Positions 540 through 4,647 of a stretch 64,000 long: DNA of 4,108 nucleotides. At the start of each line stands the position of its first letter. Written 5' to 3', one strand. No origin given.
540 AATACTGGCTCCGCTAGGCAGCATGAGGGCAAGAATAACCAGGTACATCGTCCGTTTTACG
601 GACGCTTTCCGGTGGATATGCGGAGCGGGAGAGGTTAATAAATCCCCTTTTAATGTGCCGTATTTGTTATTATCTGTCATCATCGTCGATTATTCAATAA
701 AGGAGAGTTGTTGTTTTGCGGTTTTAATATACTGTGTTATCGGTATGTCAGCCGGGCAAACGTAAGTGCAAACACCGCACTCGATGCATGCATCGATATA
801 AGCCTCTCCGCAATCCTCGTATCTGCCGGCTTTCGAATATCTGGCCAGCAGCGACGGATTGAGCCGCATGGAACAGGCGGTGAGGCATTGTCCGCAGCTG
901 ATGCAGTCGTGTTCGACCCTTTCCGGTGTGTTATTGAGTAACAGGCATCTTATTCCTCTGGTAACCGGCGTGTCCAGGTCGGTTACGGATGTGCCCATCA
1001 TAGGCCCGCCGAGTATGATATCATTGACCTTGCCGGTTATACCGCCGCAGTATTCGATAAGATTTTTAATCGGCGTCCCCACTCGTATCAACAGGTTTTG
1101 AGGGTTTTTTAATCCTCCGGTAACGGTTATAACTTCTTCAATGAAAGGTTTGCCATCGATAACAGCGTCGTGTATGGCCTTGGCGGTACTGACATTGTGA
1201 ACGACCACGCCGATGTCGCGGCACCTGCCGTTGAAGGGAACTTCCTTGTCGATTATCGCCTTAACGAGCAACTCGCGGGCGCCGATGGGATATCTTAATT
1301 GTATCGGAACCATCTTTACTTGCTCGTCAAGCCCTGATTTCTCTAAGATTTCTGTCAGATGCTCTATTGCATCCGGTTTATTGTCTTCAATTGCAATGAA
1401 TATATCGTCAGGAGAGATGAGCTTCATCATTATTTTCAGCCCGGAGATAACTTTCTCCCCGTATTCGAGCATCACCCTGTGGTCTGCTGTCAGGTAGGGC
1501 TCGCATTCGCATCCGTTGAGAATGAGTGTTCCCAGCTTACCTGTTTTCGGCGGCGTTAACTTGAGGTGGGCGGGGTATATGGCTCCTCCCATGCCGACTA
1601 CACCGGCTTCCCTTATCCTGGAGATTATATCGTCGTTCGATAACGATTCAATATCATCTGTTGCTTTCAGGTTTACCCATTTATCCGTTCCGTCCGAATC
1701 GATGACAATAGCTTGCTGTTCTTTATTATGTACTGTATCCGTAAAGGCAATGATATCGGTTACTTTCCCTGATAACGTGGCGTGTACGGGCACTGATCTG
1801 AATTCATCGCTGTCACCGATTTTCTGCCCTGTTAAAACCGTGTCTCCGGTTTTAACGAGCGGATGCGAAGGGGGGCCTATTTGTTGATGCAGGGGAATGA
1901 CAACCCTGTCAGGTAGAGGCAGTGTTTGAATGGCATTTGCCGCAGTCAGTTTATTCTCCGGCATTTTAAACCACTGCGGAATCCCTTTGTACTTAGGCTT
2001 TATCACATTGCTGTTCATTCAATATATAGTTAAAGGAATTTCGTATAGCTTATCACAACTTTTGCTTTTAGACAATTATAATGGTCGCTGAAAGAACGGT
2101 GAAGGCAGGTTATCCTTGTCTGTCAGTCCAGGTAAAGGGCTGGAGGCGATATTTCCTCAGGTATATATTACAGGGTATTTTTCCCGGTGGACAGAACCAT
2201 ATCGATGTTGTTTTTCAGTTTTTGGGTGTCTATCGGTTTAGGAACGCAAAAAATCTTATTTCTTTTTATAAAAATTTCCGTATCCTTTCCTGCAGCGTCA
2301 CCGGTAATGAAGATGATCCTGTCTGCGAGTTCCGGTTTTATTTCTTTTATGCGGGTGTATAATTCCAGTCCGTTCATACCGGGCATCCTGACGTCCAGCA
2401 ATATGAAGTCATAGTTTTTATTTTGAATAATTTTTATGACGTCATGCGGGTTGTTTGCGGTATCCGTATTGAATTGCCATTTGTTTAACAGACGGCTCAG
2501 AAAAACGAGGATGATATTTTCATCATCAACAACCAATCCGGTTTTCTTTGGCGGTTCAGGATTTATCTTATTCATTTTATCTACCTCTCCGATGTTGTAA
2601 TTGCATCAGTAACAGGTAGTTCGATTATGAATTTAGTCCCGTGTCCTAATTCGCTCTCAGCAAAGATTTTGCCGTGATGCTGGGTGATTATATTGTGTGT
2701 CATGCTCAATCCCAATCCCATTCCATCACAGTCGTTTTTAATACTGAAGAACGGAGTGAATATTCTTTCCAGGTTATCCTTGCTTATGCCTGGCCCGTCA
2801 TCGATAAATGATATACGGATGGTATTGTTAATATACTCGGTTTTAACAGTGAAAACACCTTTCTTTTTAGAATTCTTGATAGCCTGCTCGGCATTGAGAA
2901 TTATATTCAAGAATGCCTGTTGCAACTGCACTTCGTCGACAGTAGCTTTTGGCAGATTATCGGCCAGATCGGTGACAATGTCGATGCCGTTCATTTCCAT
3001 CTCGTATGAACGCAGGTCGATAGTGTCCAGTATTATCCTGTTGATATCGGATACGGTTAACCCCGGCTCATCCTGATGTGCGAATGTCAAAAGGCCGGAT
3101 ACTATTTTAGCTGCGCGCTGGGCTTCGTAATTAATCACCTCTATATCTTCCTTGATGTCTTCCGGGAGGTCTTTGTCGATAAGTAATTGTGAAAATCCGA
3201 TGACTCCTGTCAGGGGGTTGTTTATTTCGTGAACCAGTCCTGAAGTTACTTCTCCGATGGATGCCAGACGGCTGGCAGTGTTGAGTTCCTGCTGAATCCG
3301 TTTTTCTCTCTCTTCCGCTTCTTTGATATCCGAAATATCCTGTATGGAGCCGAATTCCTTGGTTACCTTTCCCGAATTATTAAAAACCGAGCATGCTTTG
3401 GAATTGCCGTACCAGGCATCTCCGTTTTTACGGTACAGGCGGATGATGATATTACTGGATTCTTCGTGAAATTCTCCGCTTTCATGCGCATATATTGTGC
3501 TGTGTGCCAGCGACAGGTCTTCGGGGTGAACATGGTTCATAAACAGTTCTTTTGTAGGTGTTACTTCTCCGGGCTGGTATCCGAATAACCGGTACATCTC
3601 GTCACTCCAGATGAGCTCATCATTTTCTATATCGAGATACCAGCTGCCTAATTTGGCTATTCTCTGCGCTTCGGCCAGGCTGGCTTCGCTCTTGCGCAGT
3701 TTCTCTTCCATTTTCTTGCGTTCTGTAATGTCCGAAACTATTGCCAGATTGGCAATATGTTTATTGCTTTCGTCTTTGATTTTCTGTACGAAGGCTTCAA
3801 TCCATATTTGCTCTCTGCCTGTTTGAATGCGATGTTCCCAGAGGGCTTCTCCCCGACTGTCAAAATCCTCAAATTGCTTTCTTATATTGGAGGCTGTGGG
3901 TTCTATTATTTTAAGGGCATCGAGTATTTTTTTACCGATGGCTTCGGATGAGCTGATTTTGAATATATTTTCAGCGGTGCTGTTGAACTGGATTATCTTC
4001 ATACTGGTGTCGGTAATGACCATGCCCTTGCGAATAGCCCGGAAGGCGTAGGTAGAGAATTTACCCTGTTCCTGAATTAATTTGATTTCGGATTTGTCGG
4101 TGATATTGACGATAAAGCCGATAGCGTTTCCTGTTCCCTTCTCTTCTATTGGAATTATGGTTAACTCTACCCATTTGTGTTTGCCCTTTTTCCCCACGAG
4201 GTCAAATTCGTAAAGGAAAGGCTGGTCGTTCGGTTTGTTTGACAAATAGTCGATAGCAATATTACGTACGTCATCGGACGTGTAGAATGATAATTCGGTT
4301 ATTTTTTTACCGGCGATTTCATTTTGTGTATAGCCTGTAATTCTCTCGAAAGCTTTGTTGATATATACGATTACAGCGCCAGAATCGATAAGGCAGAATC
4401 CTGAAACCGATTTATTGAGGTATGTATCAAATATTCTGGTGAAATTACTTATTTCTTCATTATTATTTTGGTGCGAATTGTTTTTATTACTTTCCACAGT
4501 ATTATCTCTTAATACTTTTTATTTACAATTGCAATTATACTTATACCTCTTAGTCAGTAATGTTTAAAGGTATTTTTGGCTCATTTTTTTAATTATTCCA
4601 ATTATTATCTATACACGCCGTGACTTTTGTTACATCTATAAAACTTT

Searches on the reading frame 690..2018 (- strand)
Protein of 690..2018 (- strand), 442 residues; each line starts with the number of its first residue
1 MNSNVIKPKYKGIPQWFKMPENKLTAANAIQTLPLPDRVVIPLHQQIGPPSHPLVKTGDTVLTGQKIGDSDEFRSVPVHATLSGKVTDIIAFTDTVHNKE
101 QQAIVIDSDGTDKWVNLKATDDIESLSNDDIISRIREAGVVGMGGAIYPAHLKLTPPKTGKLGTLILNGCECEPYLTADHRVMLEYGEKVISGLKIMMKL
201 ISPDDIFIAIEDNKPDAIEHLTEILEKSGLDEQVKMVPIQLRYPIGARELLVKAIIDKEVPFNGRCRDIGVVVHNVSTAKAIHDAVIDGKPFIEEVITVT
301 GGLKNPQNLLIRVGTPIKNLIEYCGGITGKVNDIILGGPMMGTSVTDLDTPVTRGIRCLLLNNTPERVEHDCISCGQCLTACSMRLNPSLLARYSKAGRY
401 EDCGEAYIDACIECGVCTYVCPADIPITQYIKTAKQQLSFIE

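Call 68: search_protein_families(library=pfam, proteins=[window:690-2018:-], max_evalue=0.00001)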
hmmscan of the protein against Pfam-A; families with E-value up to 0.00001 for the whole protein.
window:690-2018:- (442 aa): 5 families
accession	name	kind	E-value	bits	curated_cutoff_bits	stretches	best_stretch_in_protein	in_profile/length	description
PF01512.22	Complex1_51K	-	8e-44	149.6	31.2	1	135-283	1-149/150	Nuo51 FMN-binding domain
PF13375.12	RnfC_N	-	4.4e-26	91.3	25.6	1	18-110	8-100/101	RnfC Barrel sandwich hybrid domain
PF10531.15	SLBB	-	6.5e-11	42.3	27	1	296-343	1-54/55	SLBB domain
PF13183.11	Fer4_8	-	5.7e-06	27.2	27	0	371-425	4-68/68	4Fe-4S dicluster domain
PF12837.12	Fer4_6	-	7.2e-06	26.1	25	0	365-383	2-20/24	4Fe-4S binding domain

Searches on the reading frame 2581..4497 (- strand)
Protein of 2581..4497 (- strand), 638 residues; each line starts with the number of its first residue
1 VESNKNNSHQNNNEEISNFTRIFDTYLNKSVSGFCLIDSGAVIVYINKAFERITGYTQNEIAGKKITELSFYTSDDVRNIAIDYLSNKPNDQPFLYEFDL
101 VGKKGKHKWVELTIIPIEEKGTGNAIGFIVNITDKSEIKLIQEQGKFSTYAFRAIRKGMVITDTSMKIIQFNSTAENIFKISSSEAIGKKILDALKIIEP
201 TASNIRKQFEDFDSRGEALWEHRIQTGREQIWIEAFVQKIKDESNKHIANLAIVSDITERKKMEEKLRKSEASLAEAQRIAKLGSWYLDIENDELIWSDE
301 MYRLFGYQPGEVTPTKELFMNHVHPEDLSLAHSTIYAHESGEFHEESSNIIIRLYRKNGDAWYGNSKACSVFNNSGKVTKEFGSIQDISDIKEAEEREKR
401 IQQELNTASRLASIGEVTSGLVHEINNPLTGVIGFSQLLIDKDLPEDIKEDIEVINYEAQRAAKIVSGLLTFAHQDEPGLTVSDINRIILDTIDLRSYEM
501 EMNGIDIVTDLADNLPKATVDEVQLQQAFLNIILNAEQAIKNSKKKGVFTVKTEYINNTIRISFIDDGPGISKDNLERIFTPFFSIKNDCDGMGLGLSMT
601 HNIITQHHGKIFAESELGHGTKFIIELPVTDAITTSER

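Call 68: search_protein_families(library=pfam, proteins=[window:2581-4497:-], max_evalue=0.00001)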
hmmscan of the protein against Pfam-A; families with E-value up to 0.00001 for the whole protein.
window:2581-4497:- (638 aa): 7 families
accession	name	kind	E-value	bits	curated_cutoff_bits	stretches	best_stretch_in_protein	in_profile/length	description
PF13426.13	PAS_9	-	2.7e-30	105.1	27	2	33-137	3-103/103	PAS domain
PF00989.32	PAS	-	1.3e-26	93.3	22.6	2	26-134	6-112/113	PAS fold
PF08447.18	PAS_3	-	3.7e-25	88.4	25.6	2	296-380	3-84/89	PAS fold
PF02518.31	HATPase_c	-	3.9e-22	79.2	26.4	1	521-630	2-110/111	Histidine kinase-, DNA gyrase B-, and HSP90-like ATPase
PF08448.16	PAS_4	-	1e-15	58.4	23.1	2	155-261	4-109/110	PAS fold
PF00512.31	HisKA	-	1e-14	54.7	26.9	1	415-477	3-65/66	His Kinase A (phospho-acceptor) domain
PF13188.13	PAS_8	-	1.8e-10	40.7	21.8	0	27-72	7-53/65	PAS domain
